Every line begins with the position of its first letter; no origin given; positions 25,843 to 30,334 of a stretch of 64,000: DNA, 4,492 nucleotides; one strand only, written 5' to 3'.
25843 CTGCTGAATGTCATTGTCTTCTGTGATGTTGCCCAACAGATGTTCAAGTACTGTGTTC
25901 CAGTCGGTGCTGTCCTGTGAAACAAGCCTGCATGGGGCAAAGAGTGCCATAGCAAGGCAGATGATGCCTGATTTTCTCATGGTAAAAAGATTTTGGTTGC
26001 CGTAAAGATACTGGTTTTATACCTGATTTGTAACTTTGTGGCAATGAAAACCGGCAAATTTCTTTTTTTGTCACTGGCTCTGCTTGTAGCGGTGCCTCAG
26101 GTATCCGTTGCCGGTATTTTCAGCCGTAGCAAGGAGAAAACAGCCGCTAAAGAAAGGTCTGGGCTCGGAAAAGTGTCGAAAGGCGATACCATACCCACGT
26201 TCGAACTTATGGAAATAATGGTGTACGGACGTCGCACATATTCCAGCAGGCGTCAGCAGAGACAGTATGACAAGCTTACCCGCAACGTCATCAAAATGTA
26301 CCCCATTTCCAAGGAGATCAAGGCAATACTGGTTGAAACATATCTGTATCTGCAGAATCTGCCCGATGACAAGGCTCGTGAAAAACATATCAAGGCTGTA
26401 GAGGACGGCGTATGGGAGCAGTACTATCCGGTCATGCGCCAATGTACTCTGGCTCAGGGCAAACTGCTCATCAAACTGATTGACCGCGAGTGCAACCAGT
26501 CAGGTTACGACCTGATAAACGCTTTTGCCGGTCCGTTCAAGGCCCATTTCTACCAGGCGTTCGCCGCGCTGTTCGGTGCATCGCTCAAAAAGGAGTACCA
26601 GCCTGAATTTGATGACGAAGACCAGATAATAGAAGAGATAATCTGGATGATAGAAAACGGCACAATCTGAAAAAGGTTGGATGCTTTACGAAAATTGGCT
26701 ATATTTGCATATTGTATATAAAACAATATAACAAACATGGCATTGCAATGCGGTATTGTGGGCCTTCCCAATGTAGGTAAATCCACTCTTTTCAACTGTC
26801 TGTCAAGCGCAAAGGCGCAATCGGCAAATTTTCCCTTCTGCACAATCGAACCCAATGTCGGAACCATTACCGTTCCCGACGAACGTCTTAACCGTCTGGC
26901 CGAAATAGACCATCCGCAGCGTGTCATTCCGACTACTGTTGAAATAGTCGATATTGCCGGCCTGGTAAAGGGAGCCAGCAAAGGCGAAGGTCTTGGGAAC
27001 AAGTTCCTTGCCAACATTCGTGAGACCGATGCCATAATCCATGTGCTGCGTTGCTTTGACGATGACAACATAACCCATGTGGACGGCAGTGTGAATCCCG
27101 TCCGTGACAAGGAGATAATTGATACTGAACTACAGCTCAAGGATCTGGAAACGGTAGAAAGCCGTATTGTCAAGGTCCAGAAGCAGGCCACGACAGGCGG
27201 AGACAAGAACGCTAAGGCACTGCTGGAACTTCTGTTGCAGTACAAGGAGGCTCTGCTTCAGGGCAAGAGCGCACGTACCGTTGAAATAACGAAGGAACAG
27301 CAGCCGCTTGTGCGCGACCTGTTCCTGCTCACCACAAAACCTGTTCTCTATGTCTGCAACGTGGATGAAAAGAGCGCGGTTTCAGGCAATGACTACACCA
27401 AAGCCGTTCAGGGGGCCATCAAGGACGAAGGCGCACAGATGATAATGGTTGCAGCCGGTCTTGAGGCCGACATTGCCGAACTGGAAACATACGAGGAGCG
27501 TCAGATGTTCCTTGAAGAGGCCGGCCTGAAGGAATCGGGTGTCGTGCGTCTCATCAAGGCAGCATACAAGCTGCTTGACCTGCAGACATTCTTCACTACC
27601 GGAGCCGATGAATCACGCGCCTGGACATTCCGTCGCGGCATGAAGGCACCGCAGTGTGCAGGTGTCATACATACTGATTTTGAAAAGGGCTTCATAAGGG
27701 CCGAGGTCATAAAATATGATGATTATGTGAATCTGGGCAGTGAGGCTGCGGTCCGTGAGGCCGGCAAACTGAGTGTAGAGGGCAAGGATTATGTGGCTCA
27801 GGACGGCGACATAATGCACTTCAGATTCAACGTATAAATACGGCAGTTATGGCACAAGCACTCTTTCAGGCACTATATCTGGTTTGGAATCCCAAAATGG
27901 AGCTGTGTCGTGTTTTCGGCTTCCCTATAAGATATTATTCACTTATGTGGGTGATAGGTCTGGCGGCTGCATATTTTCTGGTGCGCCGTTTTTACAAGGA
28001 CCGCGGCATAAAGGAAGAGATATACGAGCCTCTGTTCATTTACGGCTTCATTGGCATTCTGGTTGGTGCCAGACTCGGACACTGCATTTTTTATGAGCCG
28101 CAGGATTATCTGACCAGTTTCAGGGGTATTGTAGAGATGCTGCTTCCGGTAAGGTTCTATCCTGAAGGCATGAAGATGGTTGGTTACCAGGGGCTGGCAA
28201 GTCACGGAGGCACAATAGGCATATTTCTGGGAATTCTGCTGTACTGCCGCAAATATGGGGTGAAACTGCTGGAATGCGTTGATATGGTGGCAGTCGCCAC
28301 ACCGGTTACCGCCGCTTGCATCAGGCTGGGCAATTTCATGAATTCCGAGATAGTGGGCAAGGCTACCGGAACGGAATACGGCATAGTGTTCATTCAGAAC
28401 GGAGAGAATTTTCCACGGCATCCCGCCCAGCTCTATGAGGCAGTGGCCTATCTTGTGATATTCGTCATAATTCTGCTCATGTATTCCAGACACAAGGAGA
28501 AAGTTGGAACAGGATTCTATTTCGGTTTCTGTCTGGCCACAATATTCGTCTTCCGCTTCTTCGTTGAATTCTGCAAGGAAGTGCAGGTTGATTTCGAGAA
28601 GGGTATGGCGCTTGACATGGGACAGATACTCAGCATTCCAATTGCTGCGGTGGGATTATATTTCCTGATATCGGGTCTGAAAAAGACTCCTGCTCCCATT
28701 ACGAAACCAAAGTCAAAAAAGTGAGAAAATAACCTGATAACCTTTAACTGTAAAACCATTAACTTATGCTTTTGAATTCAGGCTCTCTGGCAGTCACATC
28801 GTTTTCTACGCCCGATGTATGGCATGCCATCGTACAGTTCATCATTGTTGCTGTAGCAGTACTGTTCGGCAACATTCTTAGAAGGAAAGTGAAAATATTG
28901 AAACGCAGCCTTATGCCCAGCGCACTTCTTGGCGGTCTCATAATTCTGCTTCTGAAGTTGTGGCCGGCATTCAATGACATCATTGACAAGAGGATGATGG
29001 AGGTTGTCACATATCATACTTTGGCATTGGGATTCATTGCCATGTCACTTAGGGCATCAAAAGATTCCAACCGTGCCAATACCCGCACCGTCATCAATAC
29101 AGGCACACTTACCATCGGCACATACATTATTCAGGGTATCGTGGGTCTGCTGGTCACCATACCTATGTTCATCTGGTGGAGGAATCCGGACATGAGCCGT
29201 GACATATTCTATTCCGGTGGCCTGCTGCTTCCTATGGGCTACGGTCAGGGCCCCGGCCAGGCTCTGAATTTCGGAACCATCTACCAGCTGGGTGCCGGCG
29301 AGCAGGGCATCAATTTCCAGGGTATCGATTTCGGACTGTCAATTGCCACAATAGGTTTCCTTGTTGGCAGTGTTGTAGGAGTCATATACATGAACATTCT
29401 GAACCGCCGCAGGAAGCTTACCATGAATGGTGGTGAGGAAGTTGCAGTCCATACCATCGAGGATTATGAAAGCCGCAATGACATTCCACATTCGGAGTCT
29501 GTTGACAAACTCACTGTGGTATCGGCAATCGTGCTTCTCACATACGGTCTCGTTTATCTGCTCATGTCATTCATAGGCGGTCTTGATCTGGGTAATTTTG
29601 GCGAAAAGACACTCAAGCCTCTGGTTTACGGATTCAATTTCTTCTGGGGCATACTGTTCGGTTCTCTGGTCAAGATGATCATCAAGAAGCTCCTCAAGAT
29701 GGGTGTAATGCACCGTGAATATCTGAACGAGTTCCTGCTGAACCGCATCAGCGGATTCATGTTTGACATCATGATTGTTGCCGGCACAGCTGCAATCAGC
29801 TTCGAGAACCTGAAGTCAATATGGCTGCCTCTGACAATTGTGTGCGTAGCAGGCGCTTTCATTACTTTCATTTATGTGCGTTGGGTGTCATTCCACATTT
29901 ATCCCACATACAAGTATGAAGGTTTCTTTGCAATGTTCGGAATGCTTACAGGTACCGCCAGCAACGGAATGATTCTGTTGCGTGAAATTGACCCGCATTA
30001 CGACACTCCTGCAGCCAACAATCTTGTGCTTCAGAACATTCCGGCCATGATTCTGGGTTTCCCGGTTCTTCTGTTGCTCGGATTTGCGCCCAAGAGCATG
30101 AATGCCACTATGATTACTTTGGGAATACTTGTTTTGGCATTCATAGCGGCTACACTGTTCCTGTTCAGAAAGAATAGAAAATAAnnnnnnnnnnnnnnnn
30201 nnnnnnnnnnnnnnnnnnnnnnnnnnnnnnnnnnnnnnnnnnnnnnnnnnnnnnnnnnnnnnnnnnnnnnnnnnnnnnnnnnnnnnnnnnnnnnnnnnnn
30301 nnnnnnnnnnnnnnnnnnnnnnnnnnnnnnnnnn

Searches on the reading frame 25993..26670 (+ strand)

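Call 53: search_protein_families(library=pfam, max_evalue=0.00001, proteins=[window:25993-26670:+])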
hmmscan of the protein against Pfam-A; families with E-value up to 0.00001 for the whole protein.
window:25993-26670:+ (225 aa): 1 family
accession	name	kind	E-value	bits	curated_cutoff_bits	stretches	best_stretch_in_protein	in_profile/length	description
PF14127.11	DUF4294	-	7.1e-51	172.6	27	1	65-217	1-153/155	Domain of unknown function (DUF4294)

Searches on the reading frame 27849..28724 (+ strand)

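Call 53: search_protein_families(library=pfam, max_evalue=0.00001, proteins=[window:27849-28724:+])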
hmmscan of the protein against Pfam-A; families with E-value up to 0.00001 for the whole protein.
window:27849-28724:+ (291 aa): 1 family
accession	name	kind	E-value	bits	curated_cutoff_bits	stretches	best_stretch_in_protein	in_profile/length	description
PF01790.23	LGT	-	6.3e-55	186.5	24.9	1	21-274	5-239/240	Prolipoprotein diacylglyceryl transferase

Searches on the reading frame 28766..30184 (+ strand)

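Call 54: search_protein_families(library=pfam, max_evalue=0.00001, proteins=[window:28766-30184:+])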
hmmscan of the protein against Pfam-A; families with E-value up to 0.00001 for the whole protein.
window:28766-30184:+ (472 aa): 1 family
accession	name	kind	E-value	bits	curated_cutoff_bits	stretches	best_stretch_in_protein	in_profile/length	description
PF03616.19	Glt_symporter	-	6.5e-06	25.5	26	0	23-378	7-330/368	Sodium/glutamate symporter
